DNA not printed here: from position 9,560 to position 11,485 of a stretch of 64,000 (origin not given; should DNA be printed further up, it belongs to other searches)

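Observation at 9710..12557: Gfo/Idh/MocA oxidoreductase co-operonic with a TIM-barrel-isomerase::TolB-propeller fusion: candidate oxidative (3-keto) glycoside-processing or C-C-cleaving pathway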

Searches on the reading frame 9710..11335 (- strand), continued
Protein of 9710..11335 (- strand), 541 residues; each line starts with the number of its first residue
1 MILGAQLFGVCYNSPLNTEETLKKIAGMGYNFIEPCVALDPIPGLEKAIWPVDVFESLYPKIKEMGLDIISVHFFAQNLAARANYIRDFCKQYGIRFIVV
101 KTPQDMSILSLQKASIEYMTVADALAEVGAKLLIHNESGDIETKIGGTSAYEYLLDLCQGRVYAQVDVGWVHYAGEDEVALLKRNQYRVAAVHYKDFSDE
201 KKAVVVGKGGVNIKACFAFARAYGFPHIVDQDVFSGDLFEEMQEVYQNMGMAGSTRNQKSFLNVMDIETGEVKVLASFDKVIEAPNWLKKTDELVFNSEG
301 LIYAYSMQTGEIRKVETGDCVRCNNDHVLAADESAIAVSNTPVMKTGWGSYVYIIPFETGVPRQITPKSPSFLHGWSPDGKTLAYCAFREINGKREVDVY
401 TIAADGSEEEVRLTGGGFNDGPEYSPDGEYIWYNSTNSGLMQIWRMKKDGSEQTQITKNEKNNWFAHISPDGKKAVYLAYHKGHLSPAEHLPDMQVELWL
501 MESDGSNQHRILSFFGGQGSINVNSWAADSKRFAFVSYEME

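Call 35: search_protein_families(library=ncbifam, proteins=[L081:6803-7978:+, L017:8875-9987:+, L003:8917-9969:+, L019:8805-9989:+], max_evalue=0.00001)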
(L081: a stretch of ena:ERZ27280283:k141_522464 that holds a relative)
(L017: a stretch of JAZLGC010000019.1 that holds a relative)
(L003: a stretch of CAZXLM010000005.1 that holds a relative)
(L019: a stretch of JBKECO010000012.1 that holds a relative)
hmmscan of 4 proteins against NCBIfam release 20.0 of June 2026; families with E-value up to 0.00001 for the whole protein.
L081:6803-7978:+ (391 aa): 10 families
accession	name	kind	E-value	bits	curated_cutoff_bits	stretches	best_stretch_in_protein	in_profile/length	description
TIGR04380.1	myo_inos_iolG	equivalog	1.5e-17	63.5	355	1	5-160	2-157/330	inositol 2-dehydrogenase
NF008607.0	PRK11579.1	subfamily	2.8e-16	59.5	330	1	1-197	1-195/346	oxidoreductase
NF040723.1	UDP-GlcNAcDh_Arch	equivalog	7.3e-14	52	450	1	5-149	1-143/302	UDP-N-acetylglucosamine 3-dehydrogenase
NF007574.0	PRK10206.1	equivalog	5.9e-13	48.6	352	1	38-194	34-190/345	oxidoreductase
NF052479.1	LevoglcsnDh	equivalog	5e-11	41.9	650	1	34-148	40-155/386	levoglucosan dehydrogenase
NF052679.1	InsChiInosDhIolG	equivalog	1.5e-09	37.4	540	1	5-108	3-108/343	bifunctional inositol 2-dehydrogenase/D-chiro-inositol 1-dehydrogenase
NF009830.0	PRK13304.1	equivalog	4.1e-07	29.7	267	1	5-102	2-97/265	aspartate dehydrogenase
NF041392.1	XylDh_Gfo6_Halo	equivalog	1e-06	27.8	350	1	3-149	15-165/350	D-xylose 1-dehydrogenase Gfo6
NF058561.1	BT_2158_fam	equivalog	1.4e-06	27.2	750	1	8-156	39-186/487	glycoside 3-dehydrogenase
NF058563.1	BT_2159_fam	equivalog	4.5e-06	25.9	650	1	6-118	2-114/350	disaccharide 3-dehydrogenase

L017:8875-9987:+ (370 aa): 9 families
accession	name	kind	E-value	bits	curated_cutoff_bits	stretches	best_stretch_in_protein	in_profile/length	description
TIGR04380.1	myo_inos_iolG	equivalog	1.8e-22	79.6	355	1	5-204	2-200/330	inositol 2-dehydrogenase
NF008607.0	PRK11579.1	subfamily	4.4e-20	72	330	1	1-200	1-199/346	oxidoreductase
NF007574.0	PRK10206.1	equivalog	1.3e-17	63.9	352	1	54-202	54-199/345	oxidoreductase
NF052479.1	LevoglcsnDh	equivalog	1.8e-12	46.6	650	1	32-266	41-287/386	levoglucosan dehydrogenase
NF040723.1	UDP-GlcNAcDh_Arch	equivalog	1.6e-11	44.3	450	1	6-151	2-146/302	UDP-N-acetylglucosamine 3-dehydrogenase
NF052679.1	InsChiInosDhIolG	equivalog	1.8e-09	37.1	540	1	6-150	4-152/343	bifunctional inositol 2-dehydrogenase/D-chiro-inositol 1-dehydrogenase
NF041392.1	XylDh_Gfo6_Halo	equivalog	3.6e-09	35.9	350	1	63-233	80-252/350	D-xylose 1-dehydrogenase Gfo6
NF058563.1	BT_2159_fam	equivalog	8.9e-08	31.5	650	1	6-145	2-142/350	disaccharide 3-dehydrogenase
NF058561.1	BT_2158_fam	equivalog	4.7e-07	28.7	750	1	2-157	33-188/487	glycoside 3-dehydrogenase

L003:8917-9969:+ (350 aa): 9 families
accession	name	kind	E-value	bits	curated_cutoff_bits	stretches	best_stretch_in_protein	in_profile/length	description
TIGR04380.1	myo_inos_iolG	equivalog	4e-48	164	355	1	7-345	2-328/330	inositol 2-dehydrogenase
NF040723.1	UDP-GlcNAcDh_Arch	equivalog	1.7e-44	152.6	450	1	7-340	1-301/302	UDP-N-acetylglucosamine 3-dehydrogenase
NF052479.1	LevoglcsnDh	equivalog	4.8e-41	140.7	650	1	5-219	2-220/386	levoglucosan dehydrogenase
NF041392.1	XylDh_Gfo6_Halo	equivalog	1e-27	96.9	350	1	4-345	14-347/350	D-xylose 1-dehydrogenase Gfo6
NF008607.0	PRK11579.1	subfamily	1.5e-20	73.5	330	1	6-163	4-159/346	oxidoreductase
NF052679.1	InsChiInosDhIolG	equivalog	1e-17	64.2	540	1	7-269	3-250/343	bifunctional inositol 2-dehydrogenase/D-chiro-inositol 1-dehydrogenase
NF007574.0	PRK10206.1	equivalog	2.3e-17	63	352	1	6-196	2-183/345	oxidoreductase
NF058561.1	BT_2158_fam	equivalog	1.1e-09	37.5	750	1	57-149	86-177/487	glycoside 3-dehydrogenase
NF058563.1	BT_2159_fam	equivalog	2.1e-09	36.9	650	1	7-213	1-196/350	disaccharide 3-dehydrogenase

L019:8805-9989:+ (394 aa): 10 families
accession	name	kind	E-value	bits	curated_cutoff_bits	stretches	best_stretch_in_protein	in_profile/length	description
TIGR04380.1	myo_inos_iolG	equivalog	3.2e-17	62.4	355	1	20-164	1-147/330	inositol 2-dehydrogenase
NF008607.0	PRK11579.1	subfamily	3.3e-16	59.2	330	1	19-213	3-196/346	oxidoreductase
NF007574.0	PRK10206.1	equivalog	6e-14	51.9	352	1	55-164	37-148/345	oxidoreductase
NF052479.1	LevoglcsnDh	equivalog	1e-13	50.8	650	1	47-262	37-268/386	levoglucosan dehydrogenase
NF052679.1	InsChiInosDhIolG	equivalog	2.7e-13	49.7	540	1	21-161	3-147/343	bifunctional inositol 2-dehydrogenase/D-chiro-inositol 1-dehydrogenase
NF040723.1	UDP-GlcNAcDh_Arch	equivalog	4.3e-13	49.5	450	1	21-164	1-143/302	UDP-N-acetylglucosamine 3-dehydrogenase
NF041392.1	XylDh_Gfo6_Halo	equivalog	1.9e-09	36.8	350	1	10-172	5-173/350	D-xylose 1-dehydrogenase Gfo6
NF058563.1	BT_2159_fam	equivalog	3.3e-09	36.2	650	1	22-162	2-143/350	disaccharide 3-dehydrogenase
NF058561.1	BT_2158_fam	equivalog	9.8e-08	31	750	1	10-165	25-180/487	glycoside 3-dehydrogenase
NF009830.0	PRK13304.1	equivalog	3.5e-06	26.7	267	1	21-132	2-113/265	aspartate dehydrogenase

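Call 42: predict_structure(alignment_id=A2)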
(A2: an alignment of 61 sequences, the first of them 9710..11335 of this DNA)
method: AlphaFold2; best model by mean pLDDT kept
length: 541 residues; sequences in the alignment: 61
mean_pLDDT: 92.9   pTM: 0.80
mean pLDDT of the five models: 92.9, 92.6, 92.6, 91.1, 89.7
residues with pLDDT >= 90: 438; 70-90: 89; 50-70: 14; < 50: 0
segments of 3 or more residues with pLDDT < 50: none
pLDDT, mean of each block of 10 residues (from residue 1): 90 95 95 95 93 96 96 94 97 98 96 98 98 98 96 98 98 97 96 95 94 90 88 92 93 78 97 96 93 94 96 93 91 94 76 94 92 94 94 91 94 92 95 92 96 94 92 95 70 85 95 90 93 92 61
secondary structure, 60 per line:
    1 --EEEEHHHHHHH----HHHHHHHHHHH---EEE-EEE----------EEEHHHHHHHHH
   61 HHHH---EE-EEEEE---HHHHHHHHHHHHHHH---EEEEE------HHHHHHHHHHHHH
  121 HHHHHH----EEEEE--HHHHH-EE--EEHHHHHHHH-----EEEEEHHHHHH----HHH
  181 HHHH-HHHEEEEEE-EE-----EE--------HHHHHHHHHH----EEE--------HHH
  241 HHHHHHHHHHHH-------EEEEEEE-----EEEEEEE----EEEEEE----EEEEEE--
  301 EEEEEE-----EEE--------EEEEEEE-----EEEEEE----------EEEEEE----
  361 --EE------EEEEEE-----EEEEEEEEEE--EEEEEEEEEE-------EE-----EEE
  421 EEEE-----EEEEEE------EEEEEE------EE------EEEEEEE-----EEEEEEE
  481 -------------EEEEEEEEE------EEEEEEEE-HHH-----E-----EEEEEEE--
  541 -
elements in order: E3-6 H7-13 H18-28 E32-34 E36-38 E49-51 H52-64 E71-75 H79-93 E97-101 H108-126 E131-135 H138-142 H150-157 E163-167 H168-173 H178-184 E189-194 H213-222 E227-229 H238-252 E260-266 E272-278 E283-288 E293-298 E301-306 E312-314 E323-329 E335-340 E351-356 E371-376 E382-391 E394-403 E418-424 E430-435 E442-447 E462-468 E474-480 E494-502 E509-516 E532-538

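Call 45: fold_search(model_id=the predicted structure, library=pdb)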
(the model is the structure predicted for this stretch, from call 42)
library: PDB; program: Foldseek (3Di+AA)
matches with E <= 10: 1894; with E <= 0.001: 707
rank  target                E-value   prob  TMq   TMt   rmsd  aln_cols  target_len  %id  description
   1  2ojh                  3.4e-33  1.00  0.49  0.94   1.6       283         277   39  The structure of putative TolB from Agrobacterium tumefaciens (released 2007-02-27)
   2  6pnv                  5.6e-17  1.00  0.37  0.47  13.9       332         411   16  1.42 Angstrom Resolution Crystal Structure of Translocation Protein TolB from Salmonella enterica (released 2019-07-17)
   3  1c5k                  1.2e-16  1.00  0.37  0.50  19.0       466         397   14  THE STRUCTURE OF TOLB, AN ESSENTIAL COMPONENT OF THE TOL-DEPENDENT TRANSLOCATION SYSTEM AND ITS INTERACTIONS WITH THE TR (released 2000-12-06)
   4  1crz                  4.1e-16  1.00  0.38  0.50  12.3       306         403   17  CRYSTAL STRUCTURE OF THE E. COLI TOLB PROTEIN (released 2000-08-16)
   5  2w8b_B                4.1e-16  1.00  0.36  0.47  19.1       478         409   14  Crystal structure of processed TolB in complex with Pal (released 2009-02-17)
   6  3iax_A                5.4e-16  1.00  0.38  0.50  12.4       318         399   18  The crystal structure of the TolB box of Colicin A in complex with TolB reveals important differences in the recruitme (released 2009-10-13)
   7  4r40_C                6.8e-16  1.00  0.37  0.49  13.3       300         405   17  Crystal Structure of TolB/Pal complex from Yersinia pestis. (released 2014-09-03)
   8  2hqs_B                9.6e-16  1.00  0.38  0.50  12.5       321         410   18  Crystal structure of TolB/Pal complex (released 2007-04-03)
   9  4jml_A                1.1e-15  1.00  0.37  0.50  12.6       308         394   17  Crystal structure of the TolB(P201C)-ColicinE9 TBE peptide(A33C) complex. (released 2013-07-17)
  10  2hqs_A                1.4e-15  1.00  0.38  0.49  14.5       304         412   17  Crystal structure of TolB/Pal complex (released 2007-04-03)
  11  2ivz_C                1.5e-15  1.00  0.37  0.50  13.1       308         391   18  Structure of TolB in complex with a peptide of the colicin E9 T- domain (released 2006-08-16)
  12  2ivz_A                2.0e-15  1.00  0.38  0.51  12.6       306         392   18  Structure of TolB in complex with a peptide of the colicin E9 T- domain (released 2006-08-16)
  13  4pwz_B                2.0e-15  1.00  0.37  0.48  13.5       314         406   16  Crystal structure of TolB protein from Yersinia pestis CO92 (released 2014-04-02)
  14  2w8b_A                2.8e-15  1.00  0.37  0.48  13.9       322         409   16  Crystal structure of processed TolB in complex with Pal (released 2009-02-17)
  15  7mx5_A                3.8e-15  1.00  0.37  0.50  19.0       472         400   12  Crystal structure of TolB from Acinetobacter baumannii (released 2021-05-26)
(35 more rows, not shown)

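Call 78: search_protein_families(library=pfam, proteins=[L027:7929-9659:-, L027:11001-12707:-, L032:7460-9670:+, L032:10916-11797:-, L039:7650-9782:+, L039:10968-13217:-, L050:3782-6274:+, L050:7292-9625:-, L059:8102-9583:+, L059:10929-11852:+], max_evalue=0.00001)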
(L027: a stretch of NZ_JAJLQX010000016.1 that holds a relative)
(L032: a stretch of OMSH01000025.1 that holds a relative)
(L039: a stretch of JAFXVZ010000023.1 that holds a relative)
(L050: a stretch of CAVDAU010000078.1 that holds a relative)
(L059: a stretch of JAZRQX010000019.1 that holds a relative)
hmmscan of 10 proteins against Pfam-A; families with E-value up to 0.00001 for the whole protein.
L027:7929-9659:- (576 aa): 1 family
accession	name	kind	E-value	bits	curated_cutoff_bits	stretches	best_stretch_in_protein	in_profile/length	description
PF13149.12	Mfa_like_1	-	3.9e-08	34.1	27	1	75-243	31-229/246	Fimbrillin-like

L027:11001-12707:- (568 aa): 5 families
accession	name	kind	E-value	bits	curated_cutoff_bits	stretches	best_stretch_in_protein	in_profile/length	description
PF12186.13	AcylCoA_dehyd_C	-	9.5e-43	145.3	27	1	452-563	1-111/111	Acyl-CoA dehydrogenase C terminal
PF00441.29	Acyl-CoA_dh_1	-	1.1e-29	104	22.4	1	283-444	5-142/150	Acyl-CoA dehydrogenase, C-terminal domain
PF02770.24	Acyl-CoA_dh_M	-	1.8e-25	89.4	33.3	1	173-268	2-96/97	Acyl-CoA dehydrogenase, middle domain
PF08028.16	Acyl-CoA_dh_2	-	1.5e-14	54.9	22.7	1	294-439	1-132/134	Acyl-CoA dehydrogenase, C-terminal domain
PF02771.21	Acyl-CoA_dh_N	-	1.5e-14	54.8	22.9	1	91-169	33-113/113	Acyl-CoA dehydrogenase, N-terminal domain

L032:7460-9670:+ (736 aa): 2 families
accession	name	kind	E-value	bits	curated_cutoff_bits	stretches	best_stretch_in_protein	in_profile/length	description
PF13623.11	SurA_N_2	-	8e-40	136.5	28.5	1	30-173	1-145/145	SurA-like N-terminal domain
PF13624.11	SurA_N_3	-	3.5e-16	59.9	27.2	1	30-174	2-139/162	SurA-like N-terminal domain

L032:10916-11797:- (293 aa): 2 families
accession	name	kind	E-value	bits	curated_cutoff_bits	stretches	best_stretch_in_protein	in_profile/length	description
PF12833.13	HTH_18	-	1.3e-14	54.6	33.6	1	213-291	1-79/80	Helix-turn-helix domain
PF00165.29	HTH_AraC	-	4.4e-06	27.1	26.6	0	255-291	7-42/42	Bacterial regulatory helix-turn-helix proteins, AraC family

L039:7650-9782:+ (710 aa): 4 families
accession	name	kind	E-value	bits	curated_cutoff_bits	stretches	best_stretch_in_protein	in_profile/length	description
PF13623.11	SurA_N_2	-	3e-38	131.4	28.5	1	4-147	1-145/145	SurA-like N-terminal domain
PF13624.11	SurA_N_3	-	3.2e-15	56.8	27.2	1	5-148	3-139/162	SurA-like N-terminal domain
PF13145.12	Rotamase_2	-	4.6e-07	31.1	27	1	234-338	1-95/121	PPIC-type PPIASE domain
PF13616.12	Rotamase_3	-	5.7e-07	30.5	22.5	0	351-401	7-62/116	PPIC-type PPIASE domain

L039:10968-13217:- (749 aa): 3 families
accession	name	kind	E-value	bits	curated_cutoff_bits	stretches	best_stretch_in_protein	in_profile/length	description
PF01915.27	Glyco_hydro_3_C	-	5e-57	193.5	31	1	362-615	1-200/200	Glycosyl hydrolase family 3 C-terminal domain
PF00933.27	Glyco_hydro_3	-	7e-32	111.5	27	1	110-328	81-316/316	Glycosyl hydrolase family 3 N terminal domain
PF14310.12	Fn3-like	-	7.3e-22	77.7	25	1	668-738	1-71/71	Fibronectin type III-like domain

L050:3782-6274:+ (830 aa): 7 families
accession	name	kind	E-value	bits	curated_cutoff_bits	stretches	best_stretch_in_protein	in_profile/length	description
PF18565.7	Glyco_hydro2_C5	-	5.3e-35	119.8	32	1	723-826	1-103/103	Glycoside hydrolase family 2 C-terminal domain 5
PF16355.11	DUF4982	-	2.1e-23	82.5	23.9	1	634-708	1-59/61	Domain of unknown function (DUF4982)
PF02836.23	Glyco_hydro_2_C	-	1.1e-21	77.8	21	1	312-469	3-164/302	Glycosyl hydrolases family 2, TIM barrel domain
PF00703.27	Glyco_hydro_2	-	1.7e-17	64.6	23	1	209-307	8-109/109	Glycosyl hydrolases family 2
PF02837.24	Glyco_hydro_2_N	-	2.7e-14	53.9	28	1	36-195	7-167/169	Glycosyl hydrolases family 2, sugar binding domain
PF02369.22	Big_1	-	1.5e-07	31.8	34.9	0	723-814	2-77/93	Bacterial Ig-like domain (group 1)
PF09134.16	Invasin_D3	-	1.3e-06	29.3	33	0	722-819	4-84/98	Invasin, domain 3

L050:7292-9625:- (777 aa): 0 families

L059:8102-9583:+ (493 aa): 5 families
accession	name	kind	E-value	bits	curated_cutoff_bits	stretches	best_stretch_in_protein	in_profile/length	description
PF00308.24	Bac_DnaA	-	4.7e-54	183.4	23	1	155-317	1-161/162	Bacterial DnaA ATPAse domain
PF08299.17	Bac_DnaA_C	-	1.2e-27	96.2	31.5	1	402-469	2-69/69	Bacterial dnaA protein helix-turn-helix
PF11638.13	DnaA_N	-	4.3e-13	49.2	24.6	1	31-86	1-57/65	DnaA N-terminal domain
PF01695.23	IstB_IS21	-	3.7e-11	43.4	24.1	1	194-296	97-195/238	IstB-like ATP binding protein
PF00004.35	AAA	-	2e-06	28.7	21.2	1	193-293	2-108/131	ATPase family associated with various cellular activities (AAA)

L059:10929-11852:+ (307 aa): 1 family
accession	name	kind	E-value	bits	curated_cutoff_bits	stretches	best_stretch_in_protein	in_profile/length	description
PF08279.18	HTH_11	-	5.3e-09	36.3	25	1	8-57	1-51/55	HTH domain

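Call 86: search_protein_families(library=padloc, proteins=[window:9710-11335:-], max_evalue=0.01)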
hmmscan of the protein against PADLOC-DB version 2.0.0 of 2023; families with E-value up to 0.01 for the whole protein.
window:9710-11335:- (541 aa): 0 families
